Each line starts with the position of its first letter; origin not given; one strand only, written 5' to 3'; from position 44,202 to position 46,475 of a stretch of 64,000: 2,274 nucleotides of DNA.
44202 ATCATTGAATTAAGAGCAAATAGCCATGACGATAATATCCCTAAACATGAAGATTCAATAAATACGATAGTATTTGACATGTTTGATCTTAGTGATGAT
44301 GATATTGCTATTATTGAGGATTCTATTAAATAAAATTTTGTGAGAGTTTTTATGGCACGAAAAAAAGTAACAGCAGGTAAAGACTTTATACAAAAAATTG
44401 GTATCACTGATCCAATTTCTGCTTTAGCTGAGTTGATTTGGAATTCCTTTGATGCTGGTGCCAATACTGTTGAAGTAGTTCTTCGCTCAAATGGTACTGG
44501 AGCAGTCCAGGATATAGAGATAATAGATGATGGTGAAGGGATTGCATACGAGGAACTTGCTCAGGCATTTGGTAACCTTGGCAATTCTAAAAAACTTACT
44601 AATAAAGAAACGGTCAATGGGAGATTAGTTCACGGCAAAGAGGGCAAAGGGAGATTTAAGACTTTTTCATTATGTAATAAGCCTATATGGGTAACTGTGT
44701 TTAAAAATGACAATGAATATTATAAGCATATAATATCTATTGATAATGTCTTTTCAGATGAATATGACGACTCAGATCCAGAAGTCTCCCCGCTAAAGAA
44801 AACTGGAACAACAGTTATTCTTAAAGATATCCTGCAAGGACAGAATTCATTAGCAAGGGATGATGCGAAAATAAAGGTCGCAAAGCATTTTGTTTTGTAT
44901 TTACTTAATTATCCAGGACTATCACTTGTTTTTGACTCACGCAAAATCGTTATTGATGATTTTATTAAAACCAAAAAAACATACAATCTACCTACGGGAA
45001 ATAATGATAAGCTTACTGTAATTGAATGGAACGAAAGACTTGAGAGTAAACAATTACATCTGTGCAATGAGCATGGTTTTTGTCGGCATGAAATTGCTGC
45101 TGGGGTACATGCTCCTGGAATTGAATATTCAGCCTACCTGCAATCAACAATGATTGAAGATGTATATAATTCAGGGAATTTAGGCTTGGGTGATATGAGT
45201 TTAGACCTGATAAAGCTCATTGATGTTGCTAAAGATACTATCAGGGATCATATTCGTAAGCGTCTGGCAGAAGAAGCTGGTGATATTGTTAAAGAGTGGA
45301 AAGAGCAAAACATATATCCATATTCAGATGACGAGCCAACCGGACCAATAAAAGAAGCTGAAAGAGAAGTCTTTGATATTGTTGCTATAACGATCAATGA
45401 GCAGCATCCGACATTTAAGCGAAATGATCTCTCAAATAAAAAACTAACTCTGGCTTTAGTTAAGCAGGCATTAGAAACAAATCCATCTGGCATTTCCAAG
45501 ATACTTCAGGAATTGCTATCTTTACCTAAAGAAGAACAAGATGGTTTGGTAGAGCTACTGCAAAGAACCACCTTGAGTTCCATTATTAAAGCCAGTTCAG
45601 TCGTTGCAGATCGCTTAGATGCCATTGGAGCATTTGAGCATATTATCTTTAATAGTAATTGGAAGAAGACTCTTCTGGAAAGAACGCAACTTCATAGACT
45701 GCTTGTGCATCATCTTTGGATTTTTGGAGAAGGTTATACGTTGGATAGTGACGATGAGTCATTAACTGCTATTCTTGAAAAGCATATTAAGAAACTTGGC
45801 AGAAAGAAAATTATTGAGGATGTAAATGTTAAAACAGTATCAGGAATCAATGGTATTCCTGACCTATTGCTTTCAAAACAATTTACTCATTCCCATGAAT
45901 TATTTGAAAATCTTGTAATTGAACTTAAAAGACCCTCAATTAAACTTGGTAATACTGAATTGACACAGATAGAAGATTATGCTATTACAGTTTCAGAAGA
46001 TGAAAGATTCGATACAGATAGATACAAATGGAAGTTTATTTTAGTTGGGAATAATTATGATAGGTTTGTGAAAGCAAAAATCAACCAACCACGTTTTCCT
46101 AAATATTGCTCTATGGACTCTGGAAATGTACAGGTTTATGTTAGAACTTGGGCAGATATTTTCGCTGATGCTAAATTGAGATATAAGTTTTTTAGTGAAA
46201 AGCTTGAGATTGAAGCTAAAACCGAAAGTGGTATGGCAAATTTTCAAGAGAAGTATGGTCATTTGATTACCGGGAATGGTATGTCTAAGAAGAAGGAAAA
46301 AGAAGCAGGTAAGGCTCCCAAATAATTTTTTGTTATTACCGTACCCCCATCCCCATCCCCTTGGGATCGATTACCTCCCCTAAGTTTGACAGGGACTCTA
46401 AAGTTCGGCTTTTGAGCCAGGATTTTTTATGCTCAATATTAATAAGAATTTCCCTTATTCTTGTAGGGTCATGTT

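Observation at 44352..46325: GHKL (MORC-like) ATPase fused to a Shedu/DUF4263-like PD-(D/E)xK nuclease domain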

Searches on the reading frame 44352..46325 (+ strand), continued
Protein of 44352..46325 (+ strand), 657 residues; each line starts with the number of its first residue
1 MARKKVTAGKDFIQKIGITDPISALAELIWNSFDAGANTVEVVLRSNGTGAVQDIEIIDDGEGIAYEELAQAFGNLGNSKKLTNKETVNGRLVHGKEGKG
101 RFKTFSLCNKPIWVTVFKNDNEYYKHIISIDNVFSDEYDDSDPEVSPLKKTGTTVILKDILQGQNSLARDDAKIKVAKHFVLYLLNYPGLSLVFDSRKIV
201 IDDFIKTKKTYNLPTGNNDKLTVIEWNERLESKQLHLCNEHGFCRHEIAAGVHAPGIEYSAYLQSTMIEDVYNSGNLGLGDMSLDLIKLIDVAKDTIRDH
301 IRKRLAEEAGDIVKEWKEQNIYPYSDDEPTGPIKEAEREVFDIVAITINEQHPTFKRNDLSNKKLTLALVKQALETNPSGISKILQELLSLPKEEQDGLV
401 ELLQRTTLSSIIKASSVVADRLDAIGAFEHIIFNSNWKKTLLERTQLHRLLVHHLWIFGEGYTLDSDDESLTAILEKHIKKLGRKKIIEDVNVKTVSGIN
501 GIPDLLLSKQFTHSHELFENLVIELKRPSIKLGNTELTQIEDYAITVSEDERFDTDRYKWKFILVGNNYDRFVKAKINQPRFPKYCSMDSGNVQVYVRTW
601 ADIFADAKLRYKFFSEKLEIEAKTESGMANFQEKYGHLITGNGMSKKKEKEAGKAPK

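Call 78: search_protein_families(library=pfam, proteins=[L092:2060-4312:+, L094:3055-4800:+, L093:3465-4754:+], max_evalue=1)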
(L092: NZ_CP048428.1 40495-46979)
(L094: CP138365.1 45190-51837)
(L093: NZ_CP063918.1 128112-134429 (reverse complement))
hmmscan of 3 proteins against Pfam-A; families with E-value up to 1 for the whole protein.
L092:2060-4312:+ (750 aa): 4 families
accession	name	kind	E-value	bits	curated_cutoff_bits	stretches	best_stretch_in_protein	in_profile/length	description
PF13589.12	HATPase_c_3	-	2e-14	54.2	25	2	111-207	33-119/137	Histidine kinase-, DNA gyrase B-, and HSP90-like ATPase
PF02518.31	HATPase_c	-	0.093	13.6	26.4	0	107-144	34-64/111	Histidine kinase-, DNA gyrase B-, and HSP90-like ATPase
PF14082.12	SduA_C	-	0.19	12.3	27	1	540-627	4-58/159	Shedu protein SduA, C-terminal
PF20713.2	DUF6826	-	0.21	12.3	26.6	1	593-639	34-81/91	Domain of unknown function (DUF6826)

L094:3055-4800:+ (581 aa): 8 families
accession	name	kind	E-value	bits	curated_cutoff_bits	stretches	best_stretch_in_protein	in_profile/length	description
PF13589.12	HATPase_c_3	-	2.3e-13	50.8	25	1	3-114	26-133/137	Histidine kinase-, DNA gyrase B-, and HSP90-like ATPase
PF07361.16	Cytochrom_B562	-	0.0022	19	30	1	276-357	19-93/102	Cytochrome b562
PF02518.31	HATPase_c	-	0.0025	18.7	26.4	1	6-43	36-75/111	Histidine kinase-, DNA gyrase B-, and HSP90-like ATPase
PF01939.22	NucS_C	-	0.0035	17.8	24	1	467-529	34-91/124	Endonuclease NucS C-terminal domain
PF13588.12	HSDR_N_2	-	0.029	14.9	25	1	459-521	31-93/110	Type I restriction enzyme R protein N terminus (HSDR_N)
PF04692.18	PDGF_N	-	0.032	15.4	29.5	1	308-353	2-47/78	Platelet-derived growth factor, N terminal region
PF11905.13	DUF3425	-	0.11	12.9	27.1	0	369-435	57-121/128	Domain of unknown function (DUF3425)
PF23596.1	DUF7138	-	0.15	12.5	27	1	117-174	16-73/80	Domain of unknown function (DUF7138)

L093:3465-4754:+ (429 aa): 6 families
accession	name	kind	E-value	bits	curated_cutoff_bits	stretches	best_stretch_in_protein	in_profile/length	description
PF09033.15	DFF-C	-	0.21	12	25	1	249-334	31-116/165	DNA Fragmentation factor 45kDa, C terminal domain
PF11740.13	KfrA_N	-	0.3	12.2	26.1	1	262-334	32-103/113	Plasmid replication region DNA-binding N-term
PF02183.23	HALZ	-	0.49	11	28.1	1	310-335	15-40/43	Homeobox associated leucine zipper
PF21938.1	CAP_N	-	0.62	10.6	27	0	363-420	3-60/159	CAP, N-terminal domain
PF08702.15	Fib_alpha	-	0.64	10.6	29.9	1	255-329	22-96/143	Fibrinogen alpha/beta chain family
PF03980.19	Nnf1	-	0.67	10.7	23.7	0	239-329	6-104/110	Nnf1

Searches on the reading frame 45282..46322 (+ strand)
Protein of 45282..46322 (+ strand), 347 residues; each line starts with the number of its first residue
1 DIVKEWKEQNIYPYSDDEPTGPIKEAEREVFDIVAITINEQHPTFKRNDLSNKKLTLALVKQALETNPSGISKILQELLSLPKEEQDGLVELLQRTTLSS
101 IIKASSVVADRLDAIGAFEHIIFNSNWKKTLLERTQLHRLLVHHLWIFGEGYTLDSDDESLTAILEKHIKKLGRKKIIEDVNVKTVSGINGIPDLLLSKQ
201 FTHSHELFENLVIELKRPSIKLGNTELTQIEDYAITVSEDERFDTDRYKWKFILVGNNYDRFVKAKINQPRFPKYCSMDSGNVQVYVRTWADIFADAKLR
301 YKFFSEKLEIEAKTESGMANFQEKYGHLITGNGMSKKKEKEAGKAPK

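Call 7: search_protein_families(library=pfam, proteins=[window:45282-46322:+], max_evalue=10)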
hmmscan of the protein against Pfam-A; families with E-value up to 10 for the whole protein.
seq(347 aa): 1 family
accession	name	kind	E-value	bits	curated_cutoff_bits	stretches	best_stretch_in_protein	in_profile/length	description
PF18609.8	SAM_Exu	-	0.35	11.6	28.9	1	47-94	22-70/72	Exuperantia SAM-like domain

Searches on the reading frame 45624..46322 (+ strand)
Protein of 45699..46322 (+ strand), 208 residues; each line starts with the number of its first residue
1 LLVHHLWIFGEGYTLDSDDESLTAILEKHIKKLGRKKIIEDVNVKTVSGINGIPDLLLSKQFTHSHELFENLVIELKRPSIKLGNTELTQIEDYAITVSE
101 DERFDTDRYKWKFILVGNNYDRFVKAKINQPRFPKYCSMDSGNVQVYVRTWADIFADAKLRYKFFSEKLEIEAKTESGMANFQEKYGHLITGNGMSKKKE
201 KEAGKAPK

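Call 7: search_protein_families(library=pfam, proteins=[window:45699-46322:+], max_evalue=10)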
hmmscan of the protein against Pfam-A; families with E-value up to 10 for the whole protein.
seq(208 aa): 2 families
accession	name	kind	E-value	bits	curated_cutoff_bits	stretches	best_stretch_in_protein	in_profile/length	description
PF13588.12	HSDR_N_2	-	0.16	12.5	25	1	70-99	50-79/110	Type I restriction enzyme R protein N terminus (HSDR_N)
PF08774.17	VRR_NUC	-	0.19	12.2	23.8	1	34-86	45-94/116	VRR-NUC domain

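Call 29: search_solved_structures(query=A2, max_evalue=10, show_alignments=3)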
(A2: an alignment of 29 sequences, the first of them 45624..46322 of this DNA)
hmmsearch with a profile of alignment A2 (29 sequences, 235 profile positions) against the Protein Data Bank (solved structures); distinct sequences matched with E-value up to 10: 0.

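Call 30: search_protein_families(library=pfam, alignment_id=A2, max_evalue=10)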
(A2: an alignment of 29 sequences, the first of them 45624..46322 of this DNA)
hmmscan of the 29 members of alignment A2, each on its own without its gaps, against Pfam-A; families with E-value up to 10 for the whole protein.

A. member 1, window:45624-46322:+ (233 aa): 1 family
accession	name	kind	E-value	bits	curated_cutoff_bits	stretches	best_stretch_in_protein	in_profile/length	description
PF08774.17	VRR_NUC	-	0.14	12.6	23.8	1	45-111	36-94/116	VRR-NUC domain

B. families by the number of members that match (of 29 scanned): 10 families
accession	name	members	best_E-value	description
PF13588.12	HSDR_N_2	25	0.00033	Type I restriction enzyme R protein N terminus (HSDR_N)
PF08774.17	VRR_NUC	5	0.00053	VRR-NUC domain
PF04313.20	HSDR_N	3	0.051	Type I restriction enzyme R protein N terminus (HSDR_N)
PF06250.17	YhcG_C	2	0.021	YhcG PDDEXK nuclease domain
PF08459.17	UvrC_RNaseH_dom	1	0.022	UvrC RNAse H endonuclease domain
PF06415.18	iPGM_N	1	0.12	BPG-independent PGAM N-terminus (iPGM_N)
PF00903.31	Glyoxalase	1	0.13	Glyoxalase/Bleomycin resistance protein/Dioxygenase superfamily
PF12518.13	DUF3721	1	0.17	Protein of unknown function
PF06625.16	DUF1151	1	0.2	Protein of unknown function (DUF1151)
PF11411.13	DNA_ligase_IV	1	1.1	DNA ligase IV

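Call 33: predict_structure(alignment_id=A2)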
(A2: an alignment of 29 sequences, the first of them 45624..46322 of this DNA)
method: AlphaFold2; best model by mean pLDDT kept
length: 233 residues; sequences in the alignment: 29
mean_pLDDT: 88.8   pTM: 0.87
mean pLDDT of the five models: 88.8, 88.2, 85.3, 84.4, 73.3
residues with pLDDT >= 90: 123; 70-90: 99; 50-70: 11; < 50: 0
segments of 3 or more residues with pLDDT < 50: none
pLDDT, mean of each block of 10 residues (from residue 1): 87 71 89 90 93 85 68 90 89 91 91 97 92 93 96 96 96 95 88 83 88 86 90 78
secondary structure, 60 per line:
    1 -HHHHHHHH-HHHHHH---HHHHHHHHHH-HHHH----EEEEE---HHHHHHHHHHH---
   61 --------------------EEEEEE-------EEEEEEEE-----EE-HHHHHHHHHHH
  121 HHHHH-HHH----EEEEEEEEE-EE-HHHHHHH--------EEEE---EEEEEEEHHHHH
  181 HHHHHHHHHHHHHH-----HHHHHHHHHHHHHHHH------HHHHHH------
elements in order: H2-9 H11-16 H20-29 H31-34 E39-43 H47-57 E81-86 E94-101 H110-125 E134-142 H147-153 E162-165 E169-175 H176-194 H200-215 H222-227

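Call 35: fold_search(model_id=the predicted structure, library=pdb)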
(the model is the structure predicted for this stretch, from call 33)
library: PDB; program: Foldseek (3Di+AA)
matches with E <= 10: 465; with E <= 0.001: 1
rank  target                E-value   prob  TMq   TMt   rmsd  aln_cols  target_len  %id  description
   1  5gke_A                6.1e-04  1.00  0.32  0.31   4.3       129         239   15  Structure of EndoMS-dsDNA1 complex (released 2016-11-02)
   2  2vld_B                1.3e-03  1.00  0.34  0.35   4.7       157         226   13  crystal structure of a repair endonuclease from Pyrococcus abyssi (released 2009-05-19)
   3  2vld_A                1.5e-03  1.00  0.34  0.35   4.7       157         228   13  crystal structure of a repair endonuclease from Pyrococcus abyssi (released 2009-05-19)
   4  1eri_A                6.7e-03  0.57  0.30  0.28  12.9       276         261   13  X-RAY STRUCTURE OF THE DNA-ECO RI ENDONUCLEASE-DNA RECOGNITION COMPLEX: THE RECOGNITION NETWORK AND THE INTEGRATION OF (released 1995-02-07)
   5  1knv_A                1.8e-02  0.72  0.36  0.30   9.8       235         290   11  Bse634I restriction endonuclease (released 2002-02-27)
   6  1knv_B                2.6e-02  0.63  0.34  0.29   9.1       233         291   10  Bse634I restriction endonuclease (released 2002-02-27)
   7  5gkj_B                2.8e-02  0.92  0.30  0.30   4.4       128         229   12  Structure of EndoMS in apo form (released 2016-11-02)
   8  3v1z_A                2.8e-02  0.54  0.32  0.27   9.6       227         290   10  Crystal structure of Type IIF restriction endonuclease Bse634I with cognate DNA (released 2012-04-25)
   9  5w3x_C                8.4e-02  0.44  0.21  0.15   8.6       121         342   12  Crystal structure of PopP2 in complex with IP6, AcCoA and the WRKY domain of RRS1-R . (released 2017-08-09)
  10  5trc_A                9.6e-02  0.57  0.25  0.15   6.5       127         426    6  Crystal structure of phosphorylated AC3-AC5 domains of yeast acetyl-CoA carboxylase (released 2016-12-07)
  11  5w3x_A                1.1e-01  0.41  0.17  0.13   7.1        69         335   19  Crystal structure of PopP2 in complex with IP6, AcCoA and the WRKY domain of RRS1-R . (released 2017-08-09)
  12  2okf_A                1.1e-01  0.33  0.25  0.39   6.1       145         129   12  CRYSTAL STRUCTURE OF A FDXN ELEMENT EXCISION CONTROLLING FACTOR PROTEIN (AVA_3312) FROM ANABAENA VARIABILIS AT 1.60 A  (released 2007-01-30)
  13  3bm3_A                1.1e-01  0.18  0.22  0.21  10.0       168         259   13  Restriction endonuclease PspGI-substrate DNA complex (released 2008-09-16)
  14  7esz_C                1.1e-01  0.10  0.22  0.10  15.4       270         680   12  Crystal structure of the complex formed by Wolbachia cytoplasmic incompatibility factors CinA and CinB with Mn2+ from  (released 2021-11-10)
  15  6hz4_M                1.3e-01  0.21  0.25  0.19   8.2       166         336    9  Structure of McrBC without DNA binding domains (one half of the full complex) (released 2019-07-24)
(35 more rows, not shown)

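Call 36: find_homologous_proteins(query=A2, max_evalue=0.001)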
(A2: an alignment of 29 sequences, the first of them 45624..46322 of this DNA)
Query A2 (29 sequences) (233 aa, profile of the alignment): 508 proteins with E <= 0.001 among 5186 candidates; the best 120 are listed.
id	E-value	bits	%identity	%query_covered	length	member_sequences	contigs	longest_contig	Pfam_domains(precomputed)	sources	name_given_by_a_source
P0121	6.5e-98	345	62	97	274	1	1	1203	-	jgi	-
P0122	1.3e-96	341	65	97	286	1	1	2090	-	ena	-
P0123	1.1e-94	335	50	99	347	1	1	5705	-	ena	-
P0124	1.2e-94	334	59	99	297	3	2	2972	-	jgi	jgi:hypothetical protein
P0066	8.4e-93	328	66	97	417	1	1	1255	-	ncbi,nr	ncbi:MAG: hypothetical protein KAR20_24140, partial [Candidatus Heimdallarchaeota archaeon]|nr:hypot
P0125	8.7e-93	328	49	94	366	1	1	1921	-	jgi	jgi:hypothetical protein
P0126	1.1e-92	328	45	97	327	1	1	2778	-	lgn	-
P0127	1.4e-91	324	62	97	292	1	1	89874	-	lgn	-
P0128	5.8e-89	316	44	97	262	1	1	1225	-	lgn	-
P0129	3.8e-87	310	43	93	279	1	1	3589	-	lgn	-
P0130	6.9e-86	306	36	91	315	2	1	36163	-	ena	-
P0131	1.9e-85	304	42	91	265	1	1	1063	-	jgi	jgi:hypothetical protein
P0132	1.9e-85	304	37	92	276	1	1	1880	-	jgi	-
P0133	3.8e-85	303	38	88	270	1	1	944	-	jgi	jgi:hypothetical protein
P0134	5.4e-85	303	43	94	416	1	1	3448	-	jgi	jgi:hypothetical protein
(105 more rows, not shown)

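Call 79: search_protein_families(library=padloc, alignment_id=A2, max_evalue=10)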
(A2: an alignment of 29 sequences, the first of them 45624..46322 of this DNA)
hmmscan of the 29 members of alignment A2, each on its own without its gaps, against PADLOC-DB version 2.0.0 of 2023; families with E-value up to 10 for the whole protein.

A. member 1, window:45624-46322:+ (233 aa): 1 family
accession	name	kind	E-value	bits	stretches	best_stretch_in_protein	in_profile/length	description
PDLC01447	Cas4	-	0.012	14.1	1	30-155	19-117/161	"CAS-I,CAS-II,CAS-III,CAS-IV,CAS-V,CAS-VI; acquisition_associated"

B. families by the number of members that match (of 29 scanned): 13 families
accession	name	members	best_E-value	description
PDLC04813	PDC-S02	2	0.00081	-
PDLC00401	SduA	1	0.00091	DUF4263 domain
PDLC04915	PDC-S11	1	0.0013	-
PDLC00943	Cas4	1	0.0027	CRISPR-associated protein Cas4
PDLC00404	SduA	1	0.0063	DUF4263 domain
PDLC01813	CARF1--CARF_HEPN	1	0.0091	-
PDLC02982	AriAB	1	0.011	-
PDLC01447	Cas4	1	0.012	"CAS-I,CAS-II,CAS-III,CAS-IV,CAS-V,CAS-VI; acquisition_associated"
PDLC00272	PtuA1|PtuA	1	0.013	AAA ATPase domain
PDLC04283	PDC-M02A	1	0.02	-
PDLC04803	PDC-S02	1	0.028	-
PDLC03274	MTase_II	1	0.042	Type II methyltransferase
PDLC04369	PDC-M05A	1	0.046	-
